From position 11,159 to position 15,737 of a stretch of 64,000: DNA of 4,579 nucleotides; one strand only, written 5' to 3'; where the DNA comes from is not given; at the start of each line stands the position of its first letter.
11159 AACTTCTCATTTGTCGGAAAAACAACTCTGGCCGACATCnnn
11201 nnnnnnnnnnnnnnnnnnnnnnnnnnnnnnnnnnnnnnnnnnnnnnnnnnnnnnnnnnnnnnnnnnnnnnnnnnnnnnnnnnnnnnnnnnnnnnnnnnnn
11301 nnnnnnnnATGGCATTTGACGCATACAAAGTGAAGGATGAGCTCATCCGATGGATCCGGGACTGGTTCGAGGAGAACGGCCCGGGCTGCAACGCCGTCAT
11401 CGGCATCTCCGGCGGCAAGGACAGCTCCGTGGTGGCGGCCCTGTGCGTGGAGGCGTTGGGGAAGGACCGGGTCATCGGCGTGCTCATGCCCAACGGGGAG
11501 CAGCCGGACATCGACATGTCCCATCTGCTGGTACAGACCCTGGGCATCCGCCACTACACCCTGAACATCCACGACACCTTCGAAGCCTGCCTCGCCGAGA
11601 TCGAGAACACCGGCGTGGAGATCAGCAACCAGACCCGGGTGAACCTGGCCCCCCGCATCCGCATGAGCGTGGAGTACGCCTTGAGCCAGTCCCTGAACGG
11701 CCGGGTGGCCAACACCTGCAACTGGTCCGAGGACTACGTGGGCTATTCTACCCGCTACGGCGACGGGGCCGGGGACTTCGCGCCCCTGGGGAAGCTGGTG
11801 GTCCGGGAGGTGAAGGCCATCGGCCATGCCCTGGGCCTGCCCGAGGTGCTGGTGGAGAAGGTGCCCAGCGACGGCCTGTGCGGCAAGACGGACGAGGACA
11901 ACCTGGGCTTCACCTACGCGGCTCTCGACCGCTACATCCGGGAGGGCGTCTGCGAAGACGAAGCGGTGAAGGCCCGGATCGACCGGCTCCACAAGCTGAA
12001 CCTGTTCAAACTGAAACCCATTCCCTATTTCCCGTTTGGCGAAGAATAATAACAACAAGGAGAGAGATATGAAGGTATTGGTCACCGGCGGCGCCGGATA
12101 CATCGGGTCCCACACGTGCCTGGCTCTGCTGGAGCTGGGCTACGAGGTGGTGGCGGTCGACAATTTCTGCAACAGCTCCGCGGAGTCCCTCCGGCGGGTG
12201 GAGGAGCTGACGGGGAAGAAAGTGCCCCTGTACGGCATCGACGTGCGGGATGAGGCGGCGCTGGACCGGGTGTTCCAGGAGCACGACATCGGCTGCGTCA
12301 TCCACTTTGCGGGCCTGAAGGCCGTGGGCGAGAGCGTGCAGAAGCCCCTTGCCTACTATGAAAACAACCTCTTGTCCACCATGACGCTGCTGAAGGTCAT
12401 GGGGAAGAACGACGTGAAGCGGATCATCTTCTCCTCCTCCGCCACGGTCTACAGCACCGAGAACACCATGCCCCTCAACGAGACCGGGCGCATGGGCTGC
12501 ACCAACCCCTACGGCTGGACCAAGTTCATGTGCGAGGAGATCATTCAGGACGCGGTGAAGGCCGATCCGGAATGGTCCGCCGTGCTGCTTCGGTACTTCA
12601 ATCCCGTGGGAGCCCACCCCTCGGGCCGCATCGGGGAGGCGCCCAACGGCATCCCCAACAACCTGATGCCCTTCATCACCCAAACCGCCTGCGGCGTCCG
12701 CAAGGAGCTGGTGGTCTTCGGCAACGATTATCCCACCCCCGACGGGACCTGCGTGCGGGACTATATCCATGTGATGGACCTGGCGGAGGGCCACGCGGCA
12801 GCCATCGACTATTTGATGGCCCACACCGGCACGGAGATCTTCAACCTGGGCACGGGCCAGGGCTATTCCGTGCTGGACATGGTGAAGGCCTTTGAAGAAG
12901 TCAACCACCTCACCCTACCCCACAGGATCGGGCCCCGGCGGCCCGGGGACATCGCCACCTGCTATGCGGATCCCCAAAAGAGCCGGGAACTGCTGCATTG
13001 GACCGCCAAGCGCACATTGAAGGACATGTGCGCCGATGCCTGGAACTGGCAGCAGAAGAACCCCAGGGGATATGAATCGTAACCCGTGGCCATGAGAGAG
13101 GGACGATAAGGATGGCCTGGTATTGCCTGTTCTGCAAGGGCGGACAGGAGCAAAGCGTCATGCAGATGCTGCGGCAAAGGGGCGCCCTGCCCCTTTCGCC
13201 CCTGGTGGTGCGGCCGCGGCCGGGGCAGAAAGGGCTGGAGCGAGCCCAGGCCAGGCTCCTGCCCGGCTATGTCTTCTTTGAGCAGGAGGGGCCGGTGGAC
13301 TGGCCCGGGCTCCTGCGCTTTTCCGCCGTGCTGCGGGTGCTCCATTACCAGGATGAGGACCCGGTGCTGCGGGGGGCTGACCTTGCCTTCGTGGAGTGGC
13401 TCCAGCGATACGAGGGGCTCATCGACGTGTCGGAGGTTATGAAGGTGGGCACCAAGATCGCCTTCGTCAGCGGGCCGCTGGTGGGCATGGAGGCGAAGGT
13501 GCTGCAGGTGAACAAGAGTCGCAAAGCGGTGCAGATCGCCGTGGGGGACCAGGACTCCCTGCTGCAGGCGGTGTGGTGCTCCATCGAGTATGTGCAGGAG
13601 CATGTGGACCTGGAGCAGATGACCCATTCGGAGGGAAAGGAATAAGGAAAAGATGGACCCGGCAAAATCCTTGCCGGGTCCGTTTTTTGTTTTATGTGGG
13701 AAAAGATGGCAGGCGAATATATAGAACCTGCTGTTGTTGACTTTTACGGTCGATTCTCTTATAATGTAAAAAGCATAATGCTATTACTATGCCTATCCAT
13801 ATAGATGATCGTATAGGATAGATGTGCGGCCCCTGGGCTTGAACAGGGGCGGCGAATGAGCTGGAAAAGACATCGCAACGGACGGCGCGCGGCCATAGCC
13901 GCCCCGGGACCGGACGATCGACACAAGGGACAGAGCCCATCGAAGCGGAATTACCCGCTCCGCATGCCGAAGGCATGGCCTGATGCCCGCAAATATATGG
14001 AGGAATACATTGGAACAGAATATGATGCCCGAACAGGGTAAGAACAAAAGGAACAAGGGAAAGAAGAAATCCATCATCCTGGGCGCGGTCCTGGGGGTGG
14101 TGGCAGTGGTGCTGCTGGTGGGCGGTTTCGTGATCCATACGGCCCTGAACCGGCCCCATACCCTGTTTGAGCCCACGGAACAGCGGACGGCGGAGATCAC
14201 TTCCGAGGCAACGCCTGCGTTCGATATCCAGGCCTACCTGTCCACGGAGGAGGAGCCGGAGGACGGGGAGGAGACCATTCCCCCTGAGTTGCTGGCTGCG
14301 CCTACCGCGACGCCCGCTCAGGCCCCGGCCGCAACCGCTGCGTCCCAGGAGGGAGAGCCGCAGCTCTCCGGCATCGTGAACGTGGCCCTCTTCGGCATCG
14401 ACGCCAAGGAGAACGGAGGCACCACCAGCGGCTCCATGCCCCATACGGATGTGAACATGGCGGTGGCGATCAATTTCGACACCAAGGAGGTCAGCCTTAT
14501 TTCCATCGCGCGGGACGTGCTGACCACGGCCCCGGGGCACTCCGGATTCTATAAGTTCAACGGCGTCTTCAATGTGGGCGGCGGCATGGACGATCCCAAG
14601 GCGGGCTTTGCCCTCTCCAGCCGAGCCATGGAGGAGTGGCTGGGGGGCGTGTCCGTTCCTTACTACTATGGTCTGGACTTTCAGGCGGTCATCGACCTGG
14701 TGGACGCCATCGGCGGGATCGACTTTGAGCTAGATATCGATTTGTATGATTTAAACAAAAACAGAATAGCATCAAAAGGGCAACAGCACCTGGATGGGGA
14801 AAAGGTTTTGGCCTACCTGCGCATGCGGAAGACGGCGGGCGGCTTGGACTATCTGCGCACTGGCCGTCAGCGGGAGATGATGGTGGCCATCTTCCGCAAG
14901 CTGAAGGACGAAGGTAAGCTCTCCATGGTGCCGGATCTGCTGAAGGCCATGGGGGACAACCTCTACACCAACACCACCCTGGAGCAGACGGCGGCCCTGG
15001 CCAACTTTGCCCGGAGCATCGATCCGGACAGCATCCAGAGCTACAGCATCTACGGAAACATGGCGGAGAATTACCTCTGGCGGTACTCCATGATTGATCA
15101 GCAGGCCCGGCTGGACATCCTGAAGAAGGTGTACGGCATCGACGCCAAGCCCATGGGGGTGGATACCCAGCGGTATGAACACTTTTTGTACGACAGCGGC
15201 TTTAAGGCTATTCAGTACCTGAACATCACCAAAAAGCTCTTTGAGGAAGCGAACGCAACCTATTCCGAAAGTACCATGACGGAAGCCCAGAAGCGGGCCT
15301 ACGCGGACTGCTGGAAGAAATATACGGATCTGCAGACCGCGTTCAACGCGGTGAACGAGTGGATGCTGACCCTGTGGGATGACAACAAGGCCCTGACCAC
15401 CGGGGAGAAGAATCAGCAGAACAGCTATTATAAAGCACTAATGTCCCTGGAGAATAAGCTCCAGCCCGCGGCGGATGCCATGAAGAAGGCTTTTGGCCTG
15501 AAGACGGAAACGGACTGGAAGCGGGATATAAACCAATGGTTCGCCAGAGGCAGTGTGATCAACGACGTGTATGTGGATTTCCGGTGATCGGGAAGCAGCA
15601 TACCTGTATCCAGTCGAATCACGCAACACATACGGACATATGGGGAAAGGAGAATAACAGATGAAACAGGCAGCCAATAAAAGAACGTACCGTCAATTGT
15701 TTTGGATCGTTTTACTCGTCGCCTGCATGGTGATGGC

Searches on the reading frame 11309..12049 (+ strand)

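Call 15: search_protein_families(library=pfam, proteins=[window:11309-12049:+], max_evalue=0.00001)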
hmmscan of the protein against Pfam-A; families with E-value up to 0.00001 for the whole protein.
window:11309-12049:+ (246 aa): 1 family
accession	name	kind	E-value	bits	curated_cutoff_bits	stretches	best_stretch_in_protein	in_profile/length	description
PF02540.23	NAD_synthase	-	6.6e-53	179.8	21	1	11-220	4-210/242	NAD synthase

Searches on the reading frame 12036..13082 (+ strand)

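Call 15: search_protein_families(library=pfam, proteins=[window:12036-13082:+], max_evalue=0.00001)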
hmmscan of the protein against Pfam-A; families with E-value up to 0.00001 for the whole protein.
window:12036-13082:+ (348 aa): 7 families
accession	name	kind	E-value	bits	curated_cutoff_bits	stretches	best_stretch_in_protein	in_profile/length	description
PF16363.11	GDP_Man_Dehyd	-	6.6e-56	190.6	27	1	15-334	1-331/332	GDP-mannose 4,6 dehydratase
PF01370.27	Epimerase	-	7.9e-53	179.8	20.9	1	14-272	1-240/240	NAD dependent epimerase/dehydratase family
PF02719.21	Polysacc_synt_2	-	1.3e-15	57.8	20.2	1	14-192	1-173/293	Polysaccharide biosynthesis protein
PF01073.25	3Beta_HSD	-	4.5e-14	52.6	22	1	15-173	1-160/280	3-beta hydroxysteroid dehydrogenase/isomerase family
PF04321.23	RmlD_sub_bind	-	2.1e-12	47.2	27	1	12-175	1-141/287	RmlD substrate binding domain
PF13460.12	NAD_binding_10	-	7.4e-08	32.9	27.2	1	18-144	1-109/184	NAD(P)H-binding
PF00106.31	adh_short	-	1.5e-07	31.6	26.6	1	14-96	3-89/195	short chain dehydrogenase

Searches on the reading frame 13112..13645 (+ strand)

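Call 18: search_protein_families(library=ncbifam, proteins=[window:13112-13645:+], max_evalue=0.01)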
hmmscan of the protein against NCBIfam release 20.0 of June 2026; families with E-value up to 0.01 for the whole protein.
window:13112-13645:+ (177 aa): 6 families
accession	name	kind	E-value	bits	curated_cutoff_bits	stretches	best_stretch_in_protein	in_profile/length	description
NF033641.1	antiterm_LoaP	exception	3.1e-18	66.5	125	1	3-144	1-148/166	antiterminator LoaP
NF033644.1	antiterm_UpxY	subfamily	3.3e-07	30.4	100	1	3-140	1-145/164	UpxY family transcription antiterminator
TIGR01955.1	RfaH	equivalog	2.8e-05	24.2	144.5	1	3-131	1-130/159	transcription/translation regulatory transformer protein RfaH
TIGR00405.1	KOW_elon_Spt5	equivalog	0.00058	19.9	69.95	1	50-143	37-120/145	transcription elongation factor Spt5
TIGR00922.1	nusG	equivalog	0.00094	19.1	135.7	1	44-144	51-153/172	transcription termination/antitermination protein NusG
NF006534.0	PRK09014.1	equivalog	0.0014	18.6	124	1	2-60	3-61/162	transcription/translation regulatory transformer protein RfaH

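Call 56: search_protein_families(library=pfam, proteins=[L092:20535-21506:+, L088:8779-9921:+, L088:15511-16881:+, L088:18447-19925:+], max_evalue=0.01)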
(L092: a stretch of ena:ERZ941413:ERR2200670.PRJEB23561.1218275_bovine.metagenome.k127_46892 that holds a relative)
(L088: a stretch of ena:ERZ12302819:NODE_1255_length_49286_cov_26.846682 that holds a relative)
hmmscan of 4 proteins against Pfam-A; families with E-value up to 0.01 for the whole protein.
L092:20535-21506:+ (324 aa): 0 families

L088:8779-9921:+ (380 aa): 0 families

L088:15511-16881:+ (456 aa): 1 family
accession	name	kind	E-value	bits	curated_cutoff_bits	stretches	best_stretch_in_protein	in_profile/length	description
PF04932.20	Wzy_C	-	0.00036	20.8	31.7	1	224-378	2-148/149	O-Antigen ligase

L088:18447-19925:+ (492 aa): 0 families

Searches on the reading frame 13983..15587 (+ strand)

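Call 5: search_protein_families(library=pfam, proteins=[window:13983-15587:+])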
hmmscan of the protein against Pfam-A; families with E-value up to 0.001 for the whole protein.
window:13983-15587:+ (534 aa): 2 families
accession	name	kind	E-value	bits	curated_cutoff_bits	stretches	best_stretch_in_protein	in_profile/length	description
PF03816.19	LytR_cpsA_psr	-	1.8e-28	100.1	24.6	1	154-308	1-149/150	LytR_cpsA_psr family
PF06008.19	Laminin_I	-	0.00035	20.8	34.6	1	454-510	157-213/259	Laminin Domain I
